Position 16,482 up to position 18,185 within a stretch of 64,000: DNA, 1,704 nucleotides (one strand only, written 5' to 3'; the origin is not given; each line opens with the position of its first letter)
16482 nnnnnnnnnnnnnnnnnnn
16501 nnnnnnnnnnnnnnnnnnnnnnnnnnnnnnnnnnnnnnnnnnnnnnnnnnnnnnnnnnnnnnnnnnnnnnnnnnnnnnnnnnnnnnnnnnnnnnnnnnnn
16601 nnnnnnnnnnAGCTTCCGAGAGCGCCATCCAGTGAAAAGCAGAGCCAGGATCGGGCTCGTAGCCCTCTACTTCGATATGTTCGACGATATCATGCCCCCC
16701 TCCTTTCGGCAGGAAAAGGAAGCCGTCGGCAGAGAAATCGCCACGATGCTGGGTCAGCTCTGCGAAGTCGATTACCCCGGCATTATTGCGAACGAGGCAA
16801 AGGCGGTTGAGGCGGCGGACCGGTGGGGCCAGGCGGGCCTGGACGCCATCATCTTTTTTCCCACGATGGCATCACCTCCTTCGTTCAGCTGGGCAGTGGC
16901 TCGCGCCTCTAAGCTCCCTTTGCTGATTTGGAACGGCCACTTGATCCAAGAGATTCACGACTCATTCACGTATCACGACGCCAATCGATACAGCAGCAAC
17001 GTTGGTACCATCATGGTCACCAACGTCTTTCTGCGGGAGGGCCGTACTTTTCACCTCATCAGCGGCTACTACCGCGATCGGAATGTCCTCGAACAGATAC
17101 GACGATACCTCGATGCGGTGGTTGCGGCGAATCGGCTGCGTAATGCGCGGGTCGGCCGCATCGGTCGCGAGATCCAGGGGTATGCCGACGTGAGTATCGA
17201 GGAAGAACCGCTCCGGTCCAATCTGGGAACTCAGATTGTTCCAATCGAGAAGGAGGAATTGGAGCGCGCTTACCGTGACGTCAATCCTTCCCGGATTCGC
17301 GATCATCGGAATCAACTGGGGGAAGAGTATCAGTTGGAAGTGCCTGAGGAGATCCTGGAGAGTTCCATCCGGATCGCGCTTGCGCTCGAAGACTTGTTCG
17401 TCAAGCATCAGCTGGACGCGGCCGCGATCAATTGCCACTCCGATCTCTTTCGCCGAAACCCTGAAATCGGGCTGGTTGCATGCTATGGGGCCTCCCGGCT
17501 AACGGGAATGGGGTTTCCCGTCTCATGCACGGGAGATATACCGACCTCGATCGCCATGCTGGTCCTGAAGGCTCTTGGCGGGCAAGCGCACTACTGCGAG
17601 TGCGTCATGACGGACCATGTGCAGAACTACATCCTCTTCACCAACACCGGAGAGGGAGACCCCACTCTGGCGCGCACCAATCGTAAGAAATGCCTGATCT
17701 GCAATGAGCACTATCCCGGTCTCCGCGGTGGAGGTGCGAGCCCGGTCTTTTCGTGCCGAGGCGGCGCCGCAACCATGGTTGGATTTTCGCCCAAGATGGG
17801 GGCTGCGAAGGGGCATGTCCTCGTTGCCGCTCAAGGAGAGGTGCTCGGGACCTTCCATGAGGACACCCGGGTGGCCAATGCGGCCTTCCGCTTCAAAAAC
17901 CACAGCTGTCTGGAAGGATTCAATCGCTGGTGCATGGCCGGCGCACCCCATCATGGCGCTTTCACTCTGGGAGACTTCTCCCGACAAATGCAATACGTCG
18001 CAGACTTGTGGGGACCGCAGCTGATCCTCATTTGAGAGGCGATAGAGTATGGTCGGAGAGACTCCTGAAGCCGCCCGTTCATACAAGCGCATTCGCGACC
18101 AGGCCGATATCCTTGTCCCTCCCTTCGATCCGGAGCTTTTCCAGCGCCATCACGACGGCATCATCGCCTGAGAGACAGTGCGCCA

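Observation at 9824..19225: GntR-headed sugar/sugar-acid cluster with an unexpected oxidative module (E1 beta+alpha, ferredoxin-like protein, ADP-forming CoA ligase)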

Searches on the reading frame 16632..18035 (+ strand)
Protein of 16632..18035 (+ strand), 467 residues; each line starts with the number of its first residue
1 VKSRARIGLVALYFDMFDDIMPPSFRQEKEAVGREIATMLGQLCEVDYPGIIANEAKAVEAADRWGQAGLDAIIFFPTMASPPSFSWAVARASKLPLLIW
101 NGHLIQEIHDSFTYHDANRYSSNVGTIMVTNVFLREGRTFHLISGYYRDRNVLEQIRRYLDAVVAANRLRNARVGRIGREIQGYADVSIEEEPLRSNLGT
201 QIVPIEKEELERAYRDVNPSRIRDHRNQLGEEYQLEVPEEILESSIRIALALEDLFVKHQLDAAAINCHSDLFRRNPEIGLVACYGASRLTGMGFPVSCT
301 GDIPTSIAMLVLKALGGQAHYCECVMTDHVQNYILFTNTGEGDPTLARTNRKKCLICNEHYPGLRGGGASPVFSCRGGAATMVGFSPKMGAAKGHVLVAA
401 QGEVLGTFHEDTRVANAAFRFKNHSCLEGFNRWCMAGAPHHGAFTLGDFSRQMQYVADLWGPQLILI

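Call 5: search_protein_families(library=pfam, proteins=[window:16632-18035:+], max_evalue=0.01)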
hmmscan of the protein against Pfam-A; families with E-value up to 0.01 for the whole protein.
window:16632-18035:+ (467 aa): 1 family
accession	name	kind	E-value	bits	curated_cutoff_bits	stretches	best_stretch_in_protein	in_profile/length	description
PF11762.14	Arabinose_Iso_C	-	2.4e-07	31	25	1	331-461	16-142/144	L-arabinose isomerase C-terminal domain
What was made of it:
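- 16632..18035 (+): AraA/FucI-fold protein of a rare family; a presumed aldose-ketose isomerase of unknown specificity. Arabinose_Iso_C 31 bits (call 5).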

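Call 6: search_protein_families(library=ncbifam, proteins=[window:16632-18035:+], max_evalue=0.01)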
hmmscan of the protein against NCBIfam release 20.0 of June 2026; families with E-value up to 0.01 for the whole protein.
window:16632-18035:+ (467 aa): 2 families
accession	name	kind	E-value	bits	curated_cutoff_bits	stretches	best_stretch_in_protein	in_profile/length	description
NF048012.1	SlpQosIsomSftI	equivalog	2.2e-19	69.5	700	1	63-350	55-335/443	sulfoquinovose isomerase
NF002795.0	PRK02929.1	equivalog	9.1e-13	47.7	622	1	136-466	140-474/499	L-arabinose isomerase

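Call 23: search_solved_structures(query=window:16632-18035:+, max_evalue=0.01)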
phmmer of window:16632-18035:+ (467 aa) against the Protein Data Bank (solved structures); distinct sequences matched with E-value up to 0.01: 3.
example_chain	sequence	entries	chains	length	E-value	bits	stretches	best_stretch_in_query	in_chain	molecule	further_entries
7chl_A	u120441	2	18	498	9.4e-07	31.3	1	134-466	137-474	Hybrid Arabinose isomerase | L-arabinose isomerase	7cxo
4r1o_A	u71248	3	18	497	2.4e-06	30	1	134-466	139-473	L-arabinose isomerase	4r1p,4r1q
7cx7_A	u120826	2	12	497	0.0014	20.8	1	134-466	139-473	L-arabinose isomerase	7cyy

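Call 28: find_homologous_proteins(query=window:16632-18035:+, max_evalue=0.00001)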
Query window:16632-18035:+ (467 aa): 15 proteins with E <= 0.00001 among 8000 candidates.
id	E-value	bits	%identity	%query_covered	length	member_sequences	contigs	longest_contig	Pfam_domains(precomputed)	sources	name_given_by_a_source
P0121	0.0e+0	1080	100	100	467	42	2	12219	PF11762.15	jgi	-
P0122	1.3e-225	768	69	99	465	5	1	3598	PF11762.15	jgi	-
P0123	1.7e-215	734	67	100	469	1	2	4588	-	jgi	jgi:L-arabinose isomerase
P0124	8.2e-212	722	65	100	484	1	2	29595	PF11762.15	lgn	-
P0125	5.9e-181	621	55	99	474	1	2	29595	-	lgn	-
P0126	1.2e-148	514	50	99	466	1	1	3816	PF11762.15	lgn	-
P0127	7.0e-126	439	67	61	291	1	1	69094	-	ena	-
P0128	3.6e-100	354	39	100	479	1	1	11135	-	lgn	-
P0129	6.4e-94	334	38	100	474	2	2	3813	-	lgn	-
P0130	3.2e-70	255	34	99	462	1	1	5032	PF11762.15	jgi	-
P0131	8.0e-70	254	35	96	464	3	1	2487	-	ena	-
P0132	8.1e-70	254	34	99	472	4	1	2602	-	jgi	jgi:L-arabinose isomerase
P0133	2.6e-67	246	34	96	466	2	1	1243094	-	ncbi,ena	-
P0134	4.2e-58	216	32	97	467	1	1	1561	-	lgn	-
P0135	1.1e-24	105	24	99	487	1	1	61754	-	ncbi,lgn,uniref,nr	ncbi:L-arabinose isomerase [Homoserinimonas aerilata]|uniref:L-arabinose isomerase n=1 Tax=Homoserin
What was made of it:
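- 16632..18035 (+): Only 15 homologues were found among 5.8 billion proteins (call 28).
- Closest known: KduI/KduD and L-arabinose/L-fucose isomerases. Different: The family is rare, with 15 detected members (call 28).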

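Call 34: search_solved_structures(query=window:16632-18035:+, max_evalue=0.01, show_alignments=2)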
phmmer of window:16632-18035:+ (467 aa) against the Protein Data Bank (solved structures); distinct sequences matched with E-value up to 0.01: 3.
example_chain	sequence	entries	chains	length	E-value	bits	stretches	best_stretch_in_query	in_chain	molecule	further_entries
7chl_A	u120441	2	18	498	9.4e-07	31.3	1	134-466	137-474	Hybrid Arabinose isomerase | L-arabinose isomerase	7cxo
4r1o_A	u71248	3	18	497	2.4e-06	30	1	134-466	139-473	L-arabinose isomerase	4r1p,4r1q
7cx7_A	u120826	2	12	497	0.0014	20.8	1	134-466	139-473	L-arabinose isomerase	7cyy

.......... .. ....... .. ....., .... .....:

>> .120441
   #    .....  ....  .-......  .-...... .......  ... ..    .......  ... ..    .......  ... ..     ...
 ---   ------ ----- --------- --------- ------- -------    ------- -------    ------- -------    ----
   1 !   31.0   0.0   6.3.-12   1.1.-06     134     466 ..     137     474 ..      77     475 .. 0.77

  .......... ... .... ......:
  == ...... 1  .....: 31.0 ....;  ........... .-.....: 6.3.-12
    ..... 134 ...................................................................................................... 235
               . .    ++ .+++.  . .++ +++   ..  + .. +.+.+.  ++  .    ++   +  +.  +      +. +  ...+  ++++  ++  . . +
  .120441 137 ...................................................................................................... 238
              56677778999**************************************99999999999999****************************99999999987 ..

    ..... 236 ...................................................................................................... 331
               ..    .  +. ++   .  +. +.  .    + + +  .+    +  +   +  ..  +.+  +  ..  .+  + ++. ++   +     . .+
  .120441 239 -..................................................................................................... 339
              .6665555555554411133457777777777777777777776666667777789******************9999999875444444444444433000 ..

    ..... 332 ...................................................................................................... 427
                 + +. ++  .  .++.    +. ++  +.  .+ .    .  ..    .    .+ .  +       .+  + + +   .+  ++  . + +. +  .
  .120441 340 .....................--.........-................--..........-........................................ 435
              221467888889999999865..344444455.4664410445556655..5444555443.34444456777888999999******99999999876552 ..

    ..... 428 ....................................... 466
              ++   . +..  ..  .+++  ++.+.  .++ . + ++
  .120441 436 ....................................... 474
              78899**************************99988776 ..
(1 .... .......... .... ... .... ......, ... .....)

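Call 35: find_encoding_contigs(protein=P0124, flank=10000, max_places=1)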
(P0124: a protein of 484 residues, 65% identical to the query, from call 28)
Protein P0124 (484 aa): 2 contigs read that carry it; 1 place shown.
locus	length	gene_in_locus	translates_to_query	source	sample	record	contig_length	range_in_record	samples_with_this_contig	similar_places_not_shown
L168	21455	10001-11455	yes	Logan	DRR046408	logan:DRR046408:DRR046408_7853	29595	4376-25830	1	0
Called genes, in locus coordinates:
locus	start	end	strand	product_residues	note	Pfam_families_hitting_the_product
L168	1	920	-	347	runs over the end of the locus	PF01408:GFO_IDH_MocA, PF02894:GFO_IDH_MocA_C (weak), PF22725:GFO_IDH_MocA_C3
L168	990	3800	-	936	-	PF02837:Glyco_hydro_2_N, PF00703:Glyco_hydro_2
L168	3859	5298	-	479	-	PF04734:Ceramidase_alk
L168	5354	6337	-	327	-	PF02826:2-Hacid_dh_C (weak), PF03807:F420_oxidored (weak), PF07991:KARI_N, PF01450:KARI_C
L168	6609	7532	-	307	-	PF00392:GntR, PF07729:FCD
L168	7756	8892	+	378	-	PF08442:ATP-grasp_2, PF16114:Citrate_bind (weak)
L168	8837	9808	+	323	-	PF02629:CoA_binding, PF13380:CoA_binding_2, PF13607:Succ_CoA_lig, PF00549:Ligase_CoA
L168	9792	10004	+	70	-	-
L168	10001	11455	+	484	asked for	PF11762:Arabinose_Iso_C (weak)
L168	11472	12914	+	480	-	PF04734:Ceramidase_alk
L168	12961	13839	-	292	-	PF01261:AP_endonuc_2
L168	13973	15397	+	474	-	-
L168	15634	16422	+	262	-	PF01073:3Beta_HSD, PF01370:Epimerase, PF04321:RmlD_sub_bind, PF16363:GDP_Man_Dehyd, PF13460:NAD_binding_10, PF02719:Polysacc_synt_2 (weak), PF07993:NAD_binding_4 (weak)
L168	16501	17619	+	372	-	PF02746:MR_MLE_N, PF13378:MR_MLE_C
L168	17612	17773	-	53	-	-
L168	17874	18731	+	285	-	PF00389:2-Hacid_dh (weak), PF02826:2-Hacid_dh_C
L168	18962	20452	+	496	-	PF00474:SSF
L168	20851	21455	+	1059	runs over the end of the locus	PF13620:CarboxypepD_reg, PF13715:CarbopepD_reg_2 (weak), PF25183:OMP_b-brl_4, PF00593:TonB_dep_Rec_b-barrel (faint)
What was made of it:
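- L168 has ligase, small protein and isomerase with no E1 (call 35).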

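Call 36: find_encoding_contigs(protein=P0133, flank=10000, max_places=1)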
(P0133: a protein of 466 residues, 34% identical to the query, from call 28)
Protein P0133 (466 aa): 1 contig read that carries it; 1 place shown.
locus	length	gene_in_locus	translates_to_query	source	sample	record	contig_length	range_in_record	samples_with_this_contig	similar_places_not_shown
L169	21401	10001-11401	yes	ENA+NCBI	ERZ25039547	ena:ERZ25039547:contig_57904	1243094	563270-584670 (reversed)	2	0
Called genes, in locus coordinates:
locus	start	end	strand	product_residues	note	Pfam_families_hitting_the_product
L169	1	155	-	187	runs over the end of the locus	PF02780:Transketolase_C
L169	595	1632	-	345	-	PF00676:E1_dh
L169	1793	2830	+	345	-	PF00356:LacI, PF00532:Peripla_BP_1, PF13407:Peripla_BP_4, PF13377:Peripla_BP_3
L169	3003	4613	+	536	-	PF00111:Fer2 (weak), PF17651:Raco_middle, PF14574:RACo_C_ter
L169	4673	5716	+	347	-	PF00809:Pterin_bind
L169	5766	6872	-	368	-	-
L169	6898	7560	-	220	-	PF02607:B12-binding_2, PF02310:B12-binding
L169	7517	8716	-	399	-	PF01208:URO-D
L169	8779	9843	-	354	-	PF01408:GFO_IDH_MocA, PF22725:GFO_IDH_MocA_C3, PF02894:GFO_IDH_MocA_C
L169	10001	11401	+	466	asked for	-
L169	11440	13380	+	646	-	PF02746:MR_MLE_N, PF13378:MR_MLE_C, PF00106:adh_short, PF08659:KR (weak), PF13561:adh_short_C2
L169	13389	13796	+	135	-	PF01042:Ribonuc_L-PSP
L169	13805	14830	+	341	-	PF08240:ADH_N, PF00107:ADH_zinc_N, PF13602:ADH_zinc_N_2 (weak)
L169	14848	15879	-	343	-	PF00356:LacI, PF00532:Peripla_BP_1, PF13407:Peripla_BP_4 (weak), PF13377:Peripla_BP_3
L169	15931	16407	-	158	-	-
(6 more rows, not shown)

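Call 65: predict_structure(alignment_id=A2)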
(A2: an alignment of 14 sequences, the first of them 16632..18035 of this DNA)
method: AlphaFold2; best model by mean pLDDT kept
length: 467 residues; sequences in the alignment: 14
mean_pLDDT: 93.4   pTM: 0.92
mean pLDDT of the five models: 93.4, 92.9, 92.8, 92.0, 91.4
residues with pLDDT >= 90: 385; 70-90: 79; 50-70: 2; < 50: 1
segments of 3 or more residues with pLDDT < 50: none
pLDDT, mean of each block of 10 residues (from residue 1): 85 93 93 98 96 96 91 97 95 94 95 93 96 96 97 97 96 95 89 96 95 96 94 92 95 97 93 86 91 93 95 95 93 88 89 89 83 92 93 93 90 91 96 94 95 96 96
secondary structure, 60 per line:
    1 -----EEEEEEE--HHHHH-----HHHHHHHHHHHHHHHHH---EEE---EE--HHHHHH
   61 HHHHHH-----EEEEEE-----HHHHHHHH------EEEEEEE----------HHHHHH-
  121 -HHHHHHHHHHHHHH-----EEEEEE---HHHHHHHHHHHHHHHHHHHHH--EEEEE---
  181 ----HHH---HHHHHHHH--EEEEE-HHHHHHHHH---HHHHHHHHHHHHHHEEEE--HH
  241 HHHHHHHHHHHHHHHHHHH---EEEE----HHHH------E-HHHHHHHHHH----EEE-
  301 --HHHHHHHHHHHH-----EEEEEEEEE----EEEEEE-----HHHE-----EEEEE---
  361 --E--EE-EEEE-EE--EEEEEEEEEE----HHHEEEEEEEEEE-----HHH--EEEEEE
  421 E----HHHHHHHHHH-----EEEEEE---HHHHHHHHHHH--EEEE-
elements in order: E6-12 H15-19 H25-41 E45-47 H55-66 E72-77 H83-90 E97-103 H114-119 H122-135 E141-146 H150-170 E173-177 H191-198 E201-205 H207-215 H219-232 E233-236 H239-259 E263-266 H271-274 H283-292 E297-299 H303-314 E320-328 E333-338 E353-357 E369-372 E378-387 E395-404 E415-421 H426-435 E441-446 H450-460 E463-466

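Call 67: fold_search(model_id=the predicted structure, library=pdb)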
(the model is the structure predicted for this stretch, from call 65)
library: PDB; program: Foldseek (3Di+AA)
matches with E <= 10: 1551; with E <= 0.001: 49
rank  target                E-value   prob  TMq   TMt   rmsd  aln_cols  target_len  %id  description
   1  7chl_F                1.2e-35  1.00  0.87  0.82   3.2       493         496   18  Crystal structure of hybrid Arabinose isomerase AI-10 (released 2021-10-20)
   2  7cxo_C                2.3e-35  1.00  0.88  0.85   2.9       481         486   18  Crystal structure of Arabinose isomerase from hybrid AI10 (released 2021-09-08)
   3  7chl_B                9.2e-35  1.00  0.87  0.82   2.9       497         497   18  Crystal structure of hybrid Arabinose isomerase AI-10 (released 2021-10-20)
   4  7chl_A                1.9e-34  1.00  0.89  0.83   2.8       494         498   18  Crystal structure of hybrid Arabinose isomerase AI-10 (released 2021-10-20)
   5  4r1p_B                3.9e-34  1.00  0.87  0.83   3.1       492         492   17  Crystal Structure of Thermophilic Geobacillus kaustophilus L-Arabinose isomerase with Mn2+ (released 2015-08-12)
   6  4r1o_E                4.4e-34  1.00  0.86  0.82   3.0       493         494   16  Crystal Structure of Thermophilic Geobacillus kaustophilus L-Arabinose isomerase (released 2015-08-12)
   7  4r1p_F                9.6e-34  1.00  0.88  0.84   2.9       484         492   17  Crystal Structure of Thermophilic Geobacillus kaustophilus L-Arabinose isomerase with Mn2+ (released 2015-08-12)
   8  7cxo_A                1.1e-33  1.00  0.87  0.83   3.1       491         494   18  Crystal structure of Arabinose isomerase from hybrid AI10 (released 2021-09-08)
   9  4r1o_B                1.2e-33  1.00  0.86  0.82   3.0       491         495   17  Crystal Structure of Thermophilic Geobacillus kaustophilus L-Arabinose isomerase (released 2015-08-12)
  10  7cxo_B                1.2e-33  1.00  0.86  0.81   3.2       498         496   18  Crystal structure of Arabinose isomerase from hybrid AI10 (released 2021-09-08)
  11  4r1o_F                1.3e-33  1.00  0.86  0.82   3.1       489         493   17  Crystal Structure of Thermophilic Geobacillus kaustophilus L-Arabinose isomerase (released 2015-08-12)
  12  4r1o_A                2.4e-33  1.00  0.86  0.81   3.2       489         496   16  Crystal Structure of Thermophilic Geobacillus kaustophilus L-Arabinose isomerase (released 2015-08-12)
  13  7cyy_F                3.4e-33  1.00  0.87  0.82   3.0       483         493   17  Crystal structure of Arabinose isomerase from hybrid AI8 with Adonitol (released 2021-09-08)
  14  4f2d_A                3.9e-33  1.00  0.89  0.83   2.9       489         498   15  Crystal Structure of Escherichia coli L-arabinose Isomerase (ECAI) complexed with Ribitol (released 2012-05-30)
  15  4r1q_B                1.9e-32  1.00  0.87  0.82   3.0       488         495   17  Crystal Structure of Thermophilic Geobacillus kaustophilus L-Arabinose isomerase in complex with L-arabitol (released 2015-08-12)
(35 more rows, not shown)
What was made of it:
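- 16632..18035 (+): The AF2 model has pLDDT 93.4, and Foldseek gives TM 0.87-0.89 to L-arabinose isomerases at 15-18% identity (calls 65, 67).
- On L-arabinose isomerase (AraA): Foldseek gives TM 0.87-0.89 with E as low as 1e-35 (calls 65, 67).
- Closest known: KduI/KduD and L-arabinose/L-fucose isomerases. Same: The AraA fold is confirmed (TM 0.87-0.89, call 67).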
